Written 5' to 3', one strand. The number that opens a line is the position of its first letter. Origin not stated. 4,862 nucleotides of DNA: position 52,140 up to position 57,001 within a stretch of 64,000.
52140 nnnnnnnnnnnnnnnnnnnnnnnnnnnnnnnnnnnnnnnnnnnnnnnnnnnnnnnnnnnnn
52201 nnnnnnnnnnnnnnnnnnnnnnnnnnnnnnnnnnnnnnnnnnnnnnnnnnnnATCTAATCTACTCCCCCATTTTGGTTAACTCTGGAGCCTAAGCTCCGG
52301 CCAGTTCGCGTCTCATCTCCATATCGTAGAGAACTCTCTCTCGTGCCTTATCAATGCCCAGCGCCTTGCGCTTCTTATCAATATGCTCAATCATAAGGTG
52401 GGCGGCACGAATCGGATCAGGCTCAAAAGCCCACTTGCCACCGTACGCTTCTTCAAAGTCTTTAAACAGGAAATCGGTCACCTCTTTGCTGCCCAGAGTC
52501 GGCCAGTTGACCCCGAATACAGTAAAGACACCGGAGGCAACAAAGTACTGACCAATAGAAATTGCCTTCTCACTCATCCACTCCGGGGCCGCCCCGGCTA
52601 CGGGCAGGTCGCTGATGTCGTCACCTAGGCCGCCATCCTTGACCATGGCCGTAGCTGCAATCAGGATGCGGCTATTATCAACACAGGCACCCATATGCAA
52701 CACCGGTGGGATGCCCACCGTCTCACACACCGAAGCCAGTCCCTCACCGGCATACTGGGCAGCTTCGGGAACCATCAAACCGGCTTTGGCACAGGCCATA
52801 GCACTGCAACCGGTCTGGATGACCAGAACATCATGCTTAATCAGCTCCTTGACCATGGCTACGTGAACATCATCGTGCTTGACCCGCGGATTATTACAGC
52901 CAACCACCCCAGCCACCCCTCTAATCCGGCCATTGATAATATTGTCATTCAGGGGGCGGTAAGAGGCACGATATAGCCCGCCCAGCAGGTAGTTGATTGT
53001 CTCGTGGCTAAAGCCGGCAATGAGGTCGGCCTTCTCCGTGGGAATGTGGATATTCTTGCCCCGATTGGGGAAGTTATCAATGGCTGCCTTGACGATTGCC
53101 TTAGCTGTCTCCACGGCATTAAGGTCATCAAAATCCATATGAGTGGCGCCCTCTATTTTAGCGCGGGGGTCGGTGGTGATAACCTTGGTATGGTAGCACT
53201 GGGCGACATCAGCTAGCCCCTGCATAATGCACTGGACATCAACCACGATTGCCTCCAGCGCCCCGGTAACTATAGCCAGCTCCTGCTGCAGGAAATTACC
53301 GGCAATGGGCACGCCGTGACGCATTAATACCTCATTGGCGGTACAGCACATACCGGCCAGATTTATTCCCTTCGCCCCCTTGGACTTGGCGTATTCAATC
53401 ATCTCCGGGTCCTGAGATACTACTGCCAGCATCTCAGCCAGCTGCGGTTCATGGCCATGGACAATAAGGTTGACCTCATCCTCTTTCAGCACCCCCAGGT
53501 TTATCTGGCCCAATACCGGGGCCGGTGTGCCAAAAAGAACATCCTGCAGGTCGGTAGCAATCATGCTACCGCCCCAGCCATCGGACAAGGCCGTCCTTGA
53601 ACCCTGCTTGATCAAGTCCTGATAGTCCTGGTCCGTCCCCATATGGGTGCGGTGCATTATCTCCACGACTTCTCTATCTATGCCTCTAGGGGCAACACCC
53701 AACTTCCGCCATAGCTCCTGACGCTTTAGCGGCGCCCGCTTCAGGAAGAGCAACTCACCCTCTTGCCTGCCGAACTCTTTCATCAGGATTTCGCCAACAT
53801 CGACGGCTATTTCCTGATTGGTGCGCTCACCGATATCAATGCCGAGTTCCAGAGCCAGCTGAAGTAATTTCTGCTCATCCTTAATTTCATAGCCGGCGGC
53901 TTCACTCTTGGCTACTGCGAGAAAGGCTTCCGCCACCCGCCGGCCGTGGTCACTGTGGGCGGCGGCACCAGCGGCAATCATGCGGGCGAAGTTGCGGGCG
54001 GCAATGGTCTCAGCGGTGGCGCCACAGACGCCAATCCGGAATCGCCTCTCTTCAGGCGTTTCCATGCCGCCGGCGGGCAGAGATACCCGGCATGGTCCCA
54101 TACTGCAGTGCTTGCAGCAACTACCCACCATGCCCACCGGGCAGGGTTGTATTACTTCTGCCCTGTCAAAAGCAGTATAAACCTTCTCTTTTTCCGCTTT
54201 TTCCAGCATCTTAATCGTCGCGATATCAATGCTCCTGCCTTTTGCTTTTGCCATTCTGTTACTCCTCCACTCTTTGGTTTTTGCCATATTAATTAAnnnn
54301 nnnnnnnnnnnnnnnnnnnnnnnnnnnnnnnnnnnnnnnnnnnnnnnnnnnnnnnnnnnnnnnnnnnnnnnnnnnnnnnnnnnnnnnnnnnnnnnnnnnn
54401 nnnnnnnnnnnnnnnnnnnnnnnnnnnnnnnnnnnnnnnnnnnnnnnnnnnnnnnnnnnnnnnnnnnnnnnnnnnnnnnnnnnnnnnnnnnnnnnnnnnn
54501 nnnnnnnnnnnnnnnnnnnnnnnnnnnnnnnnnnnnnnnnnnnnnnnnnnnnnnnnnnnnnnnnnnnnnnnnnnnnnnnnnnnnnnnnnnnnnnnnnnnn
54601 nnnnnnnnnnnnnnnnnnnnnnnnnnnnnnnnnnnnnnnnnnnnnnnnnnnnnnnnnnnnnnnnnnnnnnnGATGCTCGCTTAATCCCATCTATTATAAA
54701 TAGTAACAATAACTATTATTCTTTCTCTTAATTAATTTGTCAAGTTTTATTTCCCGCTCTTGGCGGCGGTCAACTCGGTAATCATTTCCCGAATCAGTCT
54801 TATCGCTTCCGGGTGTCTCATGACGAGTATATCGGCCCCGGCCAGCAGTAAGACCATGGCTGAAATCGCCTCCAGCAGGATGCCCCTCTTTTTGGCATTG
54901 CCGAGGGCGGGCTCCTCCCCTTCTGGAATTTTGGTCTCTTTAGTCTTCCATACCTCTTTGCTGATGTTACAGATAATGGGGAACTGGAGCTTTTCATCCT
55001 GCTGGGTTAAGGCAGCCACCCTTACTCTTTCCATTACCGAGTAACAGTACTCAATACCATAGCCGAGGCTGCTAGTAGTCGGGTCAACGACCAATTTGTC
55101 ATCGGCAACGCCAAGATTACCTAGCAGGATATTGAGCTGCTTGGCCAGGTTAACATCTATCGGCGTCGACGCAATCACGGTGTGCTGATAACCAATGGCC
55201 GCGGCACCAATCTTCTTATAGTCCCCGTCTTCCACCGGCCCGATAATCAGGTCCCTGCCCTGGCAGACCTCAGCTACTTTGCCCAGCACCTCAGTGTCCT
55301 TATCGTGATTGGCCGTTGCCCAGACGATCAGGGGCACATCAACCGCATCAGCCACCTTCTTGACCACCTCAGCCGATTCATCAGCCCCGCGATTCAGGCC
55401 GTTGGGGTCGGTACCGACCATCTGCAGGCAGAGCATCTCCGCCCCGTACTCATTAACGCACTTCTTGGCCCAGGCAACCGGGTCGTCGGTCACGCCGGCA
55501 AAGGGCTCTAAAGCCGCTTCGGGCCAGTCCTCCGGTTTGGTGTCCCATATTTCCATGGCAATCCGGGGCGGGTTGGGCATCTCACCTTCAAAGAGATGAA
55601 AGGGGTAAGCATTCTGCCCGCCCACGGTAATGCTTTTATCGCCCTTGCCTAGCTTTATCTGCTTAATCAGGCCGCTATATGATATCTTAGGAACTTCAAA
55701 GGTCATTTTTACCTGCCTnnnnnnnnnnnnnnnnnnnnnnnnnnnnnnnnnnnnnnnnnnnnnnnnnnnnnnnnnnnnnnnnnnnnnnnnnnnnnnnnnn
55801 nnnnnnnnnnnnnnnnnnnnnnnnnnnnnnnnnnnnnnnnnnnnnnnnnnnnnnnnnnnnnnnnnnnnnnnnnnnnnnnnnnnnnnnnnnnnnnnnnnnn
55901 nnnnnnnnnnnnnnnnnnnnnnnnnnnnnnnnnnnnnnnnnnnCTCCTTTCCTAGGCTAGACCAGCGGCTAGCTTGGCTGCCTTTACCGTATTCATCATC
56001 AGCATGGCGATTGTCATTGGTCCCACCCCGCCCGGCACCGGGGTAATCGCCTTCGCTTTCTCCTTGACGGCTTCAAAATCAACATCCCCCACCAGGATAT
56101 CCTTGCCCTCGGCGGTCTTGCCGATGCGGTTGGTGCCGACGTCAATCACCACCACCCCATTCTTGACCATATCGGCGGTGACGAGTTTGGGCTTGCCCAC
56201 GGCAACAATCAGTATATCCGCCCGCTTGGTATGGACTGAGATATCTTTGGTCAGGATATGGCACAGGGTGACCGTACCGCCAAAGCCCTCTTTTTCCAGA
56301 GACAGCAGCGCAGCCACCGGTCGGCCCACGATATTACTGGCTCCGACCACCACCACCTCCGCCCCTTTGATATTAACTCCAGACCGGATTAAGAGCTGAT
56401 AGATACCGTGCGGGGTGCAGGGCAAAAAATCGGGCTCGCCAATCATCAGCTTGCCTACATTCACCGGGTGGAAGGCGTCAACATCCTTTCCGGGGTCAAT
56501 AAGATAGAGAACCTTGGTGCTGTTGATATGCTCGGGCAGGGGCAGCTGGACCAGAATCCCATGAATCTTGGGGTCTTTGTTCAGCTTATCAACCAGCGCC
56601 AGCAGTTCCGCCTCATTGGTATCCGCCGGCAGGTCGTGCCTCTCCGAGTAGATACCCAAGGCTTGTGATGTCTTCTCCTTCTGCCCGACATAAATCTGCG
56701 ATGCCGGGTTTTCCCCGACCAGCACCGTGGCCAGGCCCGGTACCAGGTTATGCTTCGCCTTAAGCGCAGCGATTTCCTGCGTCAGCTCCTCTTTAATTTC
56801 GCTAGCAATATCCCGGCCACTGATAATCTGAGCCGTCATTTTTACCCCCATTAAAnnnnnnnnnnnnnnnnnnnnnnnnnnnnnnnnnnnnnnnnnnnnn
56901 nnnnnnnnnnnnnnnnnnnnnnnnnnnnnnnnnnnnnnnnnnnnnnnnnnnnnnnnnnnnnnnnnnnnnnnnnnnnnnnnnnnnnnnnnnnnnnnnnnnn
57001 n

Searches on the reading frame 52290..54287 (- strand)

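Call 63: search_protein_families(library=ncbifam, proteins=[window:52290-54287:-], max_evalue=1e-40)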
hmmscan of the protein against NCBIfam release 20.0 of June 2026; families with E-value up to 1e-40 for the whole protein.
window:52290-54287:- (665 aa): 1 family
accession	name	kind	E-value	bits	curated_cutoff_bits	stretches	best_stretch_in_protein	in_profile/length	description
TIGR01702.1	CO_DH_cata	equivalog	5e-197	655.9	478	1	23-645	5-621/621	anaerobic carbon-monoxide dehydrogenase catalytic subunit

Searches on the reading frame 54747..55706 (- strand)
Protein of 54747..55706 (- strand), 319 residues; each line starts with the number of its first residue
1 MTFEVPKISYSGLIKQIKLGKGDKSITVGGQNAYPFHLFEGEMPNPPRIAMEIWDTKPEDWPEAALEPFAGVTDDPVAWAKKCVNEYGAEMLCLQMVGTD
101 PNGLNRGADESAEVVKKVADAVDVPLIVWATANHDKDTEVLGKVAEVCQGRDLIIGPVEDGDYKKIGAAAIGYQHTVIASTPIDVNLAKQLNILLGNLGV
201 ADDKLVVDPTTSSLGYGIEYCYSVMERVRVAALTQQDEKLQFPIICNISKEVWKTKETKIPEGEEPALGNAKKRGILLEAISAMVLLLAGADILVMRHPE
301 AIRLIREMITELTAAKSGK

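Call 63: search_protein_families(library=ncbifam, proteins=[window:54747-55706:-], max_evalue=1e-40)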
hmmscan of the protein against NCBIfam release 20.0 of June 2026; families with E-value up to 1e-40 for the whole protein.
window:54747-55706:- (319 aa): 6 families
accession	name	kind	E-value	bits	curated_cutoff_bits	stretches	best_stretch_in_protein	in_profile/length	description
NF003377.0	PRK04452.1-3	subfamily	1.3e-176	587.8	527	1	1-316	1-316/432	acetyl-CoA decarbonylase/synthase complex subunit delta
NF003376.0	PRK04452.1-2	subfamily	5.9e-122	406.4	280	1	1-313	1-312/313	acetyl-CoA decarbonylase/synthase complex subunit delta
NF040759.1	WLP_AcsD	exception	4.9e-102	341.3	430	1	6-312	4-311/312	acetyl-CoA decarbonylase/synthase complex subunit delta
NF003375.0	PRK04452.1-1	subfamily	3.7e-83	280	488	1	3-316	104-427/442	acetyl-CoA decarbonylase/synthase complex subunit delta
TIGR00381.1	cdhD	equivalog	7.5e-71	238.9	252.9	1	2-316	63-377/389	CO dehydrogenase/acetyl-CoA synthase subunit delta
NF003378.0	PRK04452.1-4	subfamily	5e-68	229.7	634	1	2-315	60-368/384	acetyl-CoA decarbonylase/synthase complex subunit delta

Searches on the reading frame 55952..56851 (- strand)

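Call 63: search_protein_families(library=ncbifam, proteins=[window:55952-56851:-], max_evalue=1e-40)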
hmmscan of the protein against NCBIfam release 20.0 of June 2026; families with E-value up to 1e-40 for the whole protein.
window:55952-56851:- (299 aa): 30 families (the best 25 are shown)
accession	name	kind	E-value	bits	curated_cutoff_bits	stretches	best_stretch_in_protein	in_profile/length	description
NF010765.0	PRK14168.1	equivalog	1.5e-115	385.4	501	1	5-297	1-296/297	bifunctional methylenetetrahydrofolate dehydrogenase/methenyltetrahydrofolate cyclohydrolase FolD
NF010786.0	PRK14189.1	subfamily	2.3e-110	368.2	421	1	5-296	1-282/285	bifunctional methylenetetrahydrofolate dehydrogenase/methenyltetrahydrofolate cyclohydrolase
NF010785.0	PRK14188.1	subfamily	2.2e-109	365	396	1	5-298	1-292/297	bifunctional methylenetetrahydrofolate dehydrogenase/methenyltetrahydrofolate cyclohydrolase FolD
NF008058.0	PRK10792.1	equivalog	1.7e-106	355.4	355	1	5-293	1-280/285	bifunctional methylenetetrahydrofolate dehydrogenase/methenyltetrahydrofolate cyclohydrolase FolD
NF010787.0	PRK14191.1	equivalog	2.6e-105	351.6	423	1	8-293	2-278/285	bifunctional methylenetetrahydrofolate dehydrogenase/methenyltetrahydrofolate cyclohydrolase FolD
NF010780.0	PRK14183.1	equivalog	6e-105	350.6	480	1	8-294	2-279/283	bifunctional 5,10-methylene-tetrahydrofolate dehydrogenase/ 5,10-methylene-tetrahydrofolate cyclohydrolase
NF010781.0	PRK14184.1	equivalog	3.2e-104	348.1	438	1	8-294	2-282/286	bifunctional 5,10-methylene-tetrahydrofolate dehydrogenase/ 5,10-methylene-tetrahydrofolate cyclohydrolase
NF010773.0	PRK14176.1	equivalog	1e-103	346.7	437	1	5-293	6-284/287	bifunctional 5,10-methylene-tetrahydrofolate dehydrogenase/ 5,10-methylene-tetrahydrofolate cyclohydrolase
NF010764.0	PRK14167.1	subfamily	1.8e-103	345.8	477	1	7-297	2-291/297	bifunctional 5,10-methylene-tetrahydrofolate dehydrogenase/ 5,10-methylene-tetrahydrofolate cyclohydrolase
NF010776.0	PRK14179.1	equivalog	4.1e-101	337.8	445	1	7-293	2-279/284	bifunctional methylenetetrahydrofolate dehydrogenase/methenyltetrahydrofolate cyclohydrolase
NF010771.0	PRK14174.1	equivalog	2.3e-100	335.6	530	1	8-293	2-290/295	bifunctional 5,10-methylene-tetrahydrofolate dehydrogenase/ 5,10-methylene-tetrahydrofolate cyclohydrolase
NF010784.0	PRK14187.1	equivalog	5e-97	324.6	486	1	5-297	1-289/300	bifunctional methylenetetrahydrofolate dehydrogenase/methenyltetrahydrofolate cyclohydrolase FolD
NF010770.0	PRK14173.1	equivalog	5.8e-96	321.1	411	1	5-295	1-281/287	bifunctional 5,10-methylene-tetrahydrofolate dehydrogenase/ 5,10-methylene-tetrahydrofolate cyclohydrolase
NF010783.0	PRK14186.1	equivalog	7.2e-96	320.8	333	1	7-293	2-283/297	bifunctional methylenetetrahydrofolate dehydrogenase/methenyltetrahydrofolate cyclohydrolase FolD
NF010789.1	PRK14193.1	equivalog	1.3e-94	316.6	401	1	6-293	1-279/281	bifunctional methylenetetrahydrofolate dehydrogenase/methenyltetrahydrofolate cyclohydrolase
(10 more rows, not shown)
